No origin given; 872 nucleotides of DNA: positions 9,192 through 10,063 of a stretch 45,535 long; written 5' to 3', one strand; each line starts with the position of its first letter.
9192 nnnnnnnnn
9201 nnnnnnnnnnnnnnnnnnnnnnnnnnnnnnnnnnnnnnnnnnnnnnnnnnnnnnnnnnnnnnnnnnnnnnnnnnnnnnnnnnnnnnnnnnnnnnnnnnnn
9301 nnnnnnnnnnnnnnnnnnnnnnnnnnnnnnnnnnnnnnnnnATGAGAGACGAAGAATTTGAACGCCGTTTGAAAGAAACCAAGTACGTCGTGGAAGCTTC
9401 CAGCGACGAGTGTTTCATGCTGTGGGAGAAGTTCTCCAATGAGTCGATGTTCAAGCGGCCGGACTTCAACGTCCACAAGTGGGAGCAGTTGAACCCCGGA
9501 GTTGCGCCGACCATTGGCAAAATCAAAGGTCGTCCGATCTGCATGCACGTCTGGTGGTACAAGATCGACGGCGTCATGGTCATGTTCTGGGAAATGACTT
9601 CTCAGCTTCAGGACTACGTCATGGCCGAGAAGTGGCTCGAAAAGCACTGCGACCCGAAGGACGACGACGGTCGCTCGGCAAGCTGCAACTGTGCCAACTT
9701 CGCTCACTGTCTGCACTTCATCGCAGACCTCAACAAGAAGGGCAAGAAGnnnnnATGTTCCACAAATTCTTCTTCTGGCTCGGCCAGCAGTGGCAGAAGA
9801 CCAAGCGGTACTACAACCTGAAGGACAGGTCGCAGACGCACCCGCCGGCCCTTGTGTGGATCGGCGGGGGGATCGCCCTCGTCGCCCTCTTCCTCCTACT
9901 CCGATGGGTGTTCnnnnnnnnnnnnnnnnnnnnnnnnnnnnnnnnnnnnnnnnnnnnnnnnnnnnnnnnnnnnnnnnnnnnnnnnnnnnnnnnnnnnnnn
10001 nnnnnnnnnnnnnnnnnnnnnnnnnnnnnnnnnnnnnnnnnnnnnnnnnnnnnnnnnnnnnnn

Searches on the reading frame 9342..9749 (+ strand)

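Call 16: search_protein_families(library=pfam, proteins=[window:9342-9749:+], max_evalue=0.01)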
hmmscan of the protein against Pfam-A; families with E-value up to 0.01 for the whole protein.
window:9342-9749:+ (136 aa): 0 families

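Call 20: search_protein_families(library=phrogs, proteins=[window:9342-9749:+], max_evalue=0.001)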
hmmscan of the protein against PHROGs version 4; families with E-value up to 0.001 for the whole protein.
window:9342-9749:+ (136 aa): 1 family
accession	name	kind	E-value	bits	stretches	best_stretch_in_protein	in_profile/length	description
phrog_18096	-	unknown function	2e-22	80.4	1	10-113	8-103/122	-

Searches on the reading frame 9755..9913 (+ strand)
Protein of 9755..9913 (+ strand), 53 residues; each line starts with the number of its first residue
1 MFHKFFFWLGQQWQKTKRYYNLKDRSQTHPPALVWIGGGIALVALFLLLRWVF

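Call 16: search_protein_families(library=pfam, proteins=[window:9755-9913:+], max_evalue=0.01)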
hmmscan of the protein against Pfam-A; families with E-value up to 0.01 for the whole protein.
window:9755-9913:+ (53 aa): 0 families
